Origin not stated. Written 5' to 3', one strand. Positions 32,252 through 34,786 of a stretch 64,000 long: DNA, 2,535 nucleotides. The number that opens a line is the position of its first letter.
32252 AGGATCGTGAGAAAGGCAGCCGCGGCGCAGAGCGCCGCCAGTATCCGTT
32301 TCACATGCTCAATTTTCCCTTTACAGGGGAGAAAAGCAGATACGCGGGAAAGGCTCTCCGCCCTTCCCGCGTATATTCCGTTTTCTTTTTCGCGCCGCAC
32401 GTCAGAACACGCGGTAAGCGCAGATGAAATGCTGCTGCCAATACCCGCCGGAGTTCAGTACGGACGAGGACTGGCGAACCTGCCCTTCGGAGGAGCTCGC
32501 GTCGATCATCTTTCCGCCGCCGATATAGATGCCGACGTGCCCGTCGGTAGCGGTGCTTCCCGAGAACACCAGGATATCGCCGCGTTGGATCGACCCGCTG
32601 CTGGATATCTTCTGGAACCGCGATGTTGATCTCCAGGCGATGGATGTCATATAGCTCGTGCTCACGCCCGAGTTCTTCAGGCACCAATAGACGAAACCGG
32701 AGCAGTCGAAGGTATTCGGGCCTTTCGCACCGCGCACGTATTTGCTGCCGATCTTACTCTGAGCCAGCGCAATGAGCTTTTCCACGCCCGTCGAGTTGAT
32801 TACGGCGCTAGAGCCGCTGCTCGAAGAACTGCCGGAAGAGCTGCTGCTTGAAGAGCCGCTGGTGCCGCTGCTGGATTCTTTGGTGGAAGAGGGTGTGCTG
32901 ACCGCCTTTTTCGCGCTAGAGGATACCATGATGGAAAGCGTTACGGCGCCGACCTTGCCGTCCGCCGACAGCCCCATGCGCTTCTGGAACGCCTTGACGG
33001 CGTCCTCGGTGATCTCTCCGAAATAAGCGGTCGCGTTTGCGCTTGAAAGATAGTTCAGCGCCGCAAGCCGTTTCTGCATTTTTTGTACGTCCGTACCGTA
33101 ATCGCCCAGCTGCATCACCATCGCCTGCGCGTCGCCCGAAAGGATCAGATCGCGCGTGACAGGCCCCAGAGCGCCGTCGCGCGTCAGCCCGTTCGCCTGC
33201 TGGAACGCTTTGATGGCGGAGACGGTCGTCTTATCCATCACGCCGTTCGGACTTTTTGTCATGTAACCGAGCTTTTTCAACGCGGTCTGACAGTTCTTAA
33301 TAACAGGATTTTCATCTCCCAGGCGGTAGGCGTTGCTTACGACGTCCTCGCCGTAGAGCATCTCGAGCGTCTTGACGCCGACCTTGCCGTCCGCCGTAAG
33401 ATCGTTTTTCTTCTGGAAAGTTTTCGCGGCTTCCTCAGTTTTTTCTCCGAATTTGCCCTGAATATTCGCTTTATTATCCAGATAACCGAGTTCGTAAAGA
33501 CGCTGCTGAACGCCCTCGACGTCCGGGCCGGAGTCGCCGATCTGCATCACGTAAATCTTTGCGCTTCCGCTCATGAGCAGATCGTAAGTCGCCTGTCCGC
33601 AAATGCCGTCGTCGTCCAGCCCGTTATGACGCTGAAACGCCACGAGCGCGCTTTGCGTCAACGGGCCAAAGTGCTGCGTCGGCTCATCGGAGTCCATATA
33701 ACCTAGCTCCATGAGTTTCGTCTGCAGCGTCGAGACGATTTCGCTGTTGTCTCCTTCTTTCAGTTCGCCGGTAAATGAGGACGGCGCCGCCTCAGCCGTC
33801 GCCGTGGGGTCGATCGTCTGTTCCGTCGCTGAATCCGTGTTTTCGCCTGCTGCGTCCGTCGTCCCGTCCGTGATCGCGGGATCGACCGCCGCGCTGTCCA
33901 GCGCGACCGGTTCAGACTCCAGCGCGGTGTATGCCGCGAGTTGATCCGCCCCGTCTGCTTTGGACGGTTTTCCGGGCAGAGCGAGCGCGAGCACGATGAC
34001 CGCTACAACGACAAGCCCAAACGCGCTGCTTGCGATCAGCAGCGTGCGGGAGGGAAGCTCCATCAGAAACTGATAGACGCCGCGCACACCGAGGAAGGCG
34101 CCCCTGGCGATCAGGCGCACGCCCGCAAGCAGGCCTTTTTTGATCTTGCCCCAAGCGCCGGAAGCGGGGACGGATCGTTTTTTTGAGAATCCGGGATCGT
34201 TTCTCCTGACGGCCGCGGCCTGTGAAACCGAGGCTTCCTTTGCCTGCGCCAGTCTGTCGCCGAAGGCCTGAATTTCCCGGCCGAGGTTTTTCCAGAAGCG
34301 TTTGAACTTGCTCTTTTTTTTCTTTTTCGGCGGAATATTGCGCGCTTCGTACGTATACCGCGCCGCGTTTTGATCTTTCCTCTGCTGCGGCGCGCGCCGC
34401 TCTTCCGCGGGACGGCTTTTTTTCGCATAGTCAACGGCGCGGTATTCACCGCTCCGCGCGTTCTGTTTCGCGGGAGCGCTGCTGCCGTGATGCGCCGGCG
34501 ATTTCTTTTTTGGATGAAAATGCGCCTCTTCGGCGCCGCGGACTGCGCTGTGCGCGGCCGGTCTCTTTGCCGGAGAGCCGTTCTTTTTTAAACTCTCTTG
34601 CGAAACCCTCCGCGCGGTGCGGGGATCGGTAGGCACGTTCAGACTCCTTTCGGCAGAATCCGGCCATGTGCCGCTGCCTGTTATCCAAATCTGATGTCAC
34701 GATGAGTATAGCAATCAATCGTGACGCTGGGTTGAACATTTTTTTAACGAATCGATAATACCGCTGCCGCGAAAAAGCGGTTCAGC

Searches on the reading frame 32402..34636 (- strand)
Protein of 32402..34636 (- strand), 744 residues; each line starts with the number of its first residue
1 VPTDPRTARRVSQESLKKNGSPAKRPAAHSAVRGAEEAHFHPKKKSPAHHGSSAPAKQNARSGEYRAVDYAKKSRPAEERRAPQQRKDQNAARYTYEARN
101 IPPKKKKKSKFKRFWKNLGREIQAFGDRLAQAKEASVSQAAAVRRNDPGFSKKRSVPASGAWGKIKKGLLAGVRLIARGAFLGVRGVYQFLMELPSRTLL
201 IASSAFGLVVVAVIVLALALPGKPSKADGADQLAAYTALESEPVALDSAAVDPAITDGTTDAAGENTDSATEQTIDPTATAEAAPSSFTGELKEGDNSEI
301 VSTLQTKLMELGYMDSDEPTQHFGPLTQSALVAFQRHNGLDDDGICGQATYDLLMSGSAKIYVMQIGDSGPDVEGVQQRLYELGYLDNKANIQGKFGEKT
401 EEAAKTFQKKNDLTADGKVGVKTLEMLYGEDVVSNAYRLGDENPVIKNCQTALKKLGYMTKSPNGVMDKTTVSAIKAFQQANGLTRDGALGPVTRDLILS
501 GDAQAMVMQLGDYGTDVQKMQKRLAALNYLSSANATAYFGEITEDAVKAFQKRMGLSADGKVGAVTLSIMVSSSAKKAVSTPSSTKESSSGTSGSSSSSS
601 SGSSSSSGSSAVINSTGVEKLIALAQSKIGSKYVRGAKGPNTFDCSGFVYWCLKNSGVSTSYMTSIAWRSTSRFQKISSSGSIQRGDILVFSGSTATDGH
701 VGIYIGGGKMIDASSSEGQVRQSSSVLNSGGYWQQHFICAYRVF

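Call 58: search_protein_families(library=pfam, proteins=[window:32402-34636:-], max_evalue=0.0001)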
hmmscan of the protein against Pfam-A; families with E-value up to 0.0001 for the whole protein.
window:32402-34636:- (744 aa): 6 families
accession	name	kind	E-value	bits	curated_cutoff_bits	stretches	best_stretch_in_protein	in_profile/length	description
PF01471.23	PG_binding_1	-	6.6e-68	225.2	23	4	514-570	2-57/57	Putative peptidoglycan binding domain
PF00877.26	NLPC_P60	-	1.2e-18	67.5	23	1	630-741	1-104/105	NlpC/P60 family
PF08823.16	PG_binding_2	-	1.3e-12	48.2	21.1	0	445-482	17-54/74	Putative peptidoglycan binding domain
PF05382.19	Amidase_5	-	1.5e-08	35.1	21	1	636-715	22-108/142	Bacteriophage peptidoglycan hydrolase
PF09374.15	PG_binding_3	-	1.9e-06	28.4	24.6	0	410-439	14-48/76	Predicted Peptidoglycan domain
PF05257.22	CHAP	-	2.7e-06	28.2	26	1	644-703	10-65/81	CHAP domain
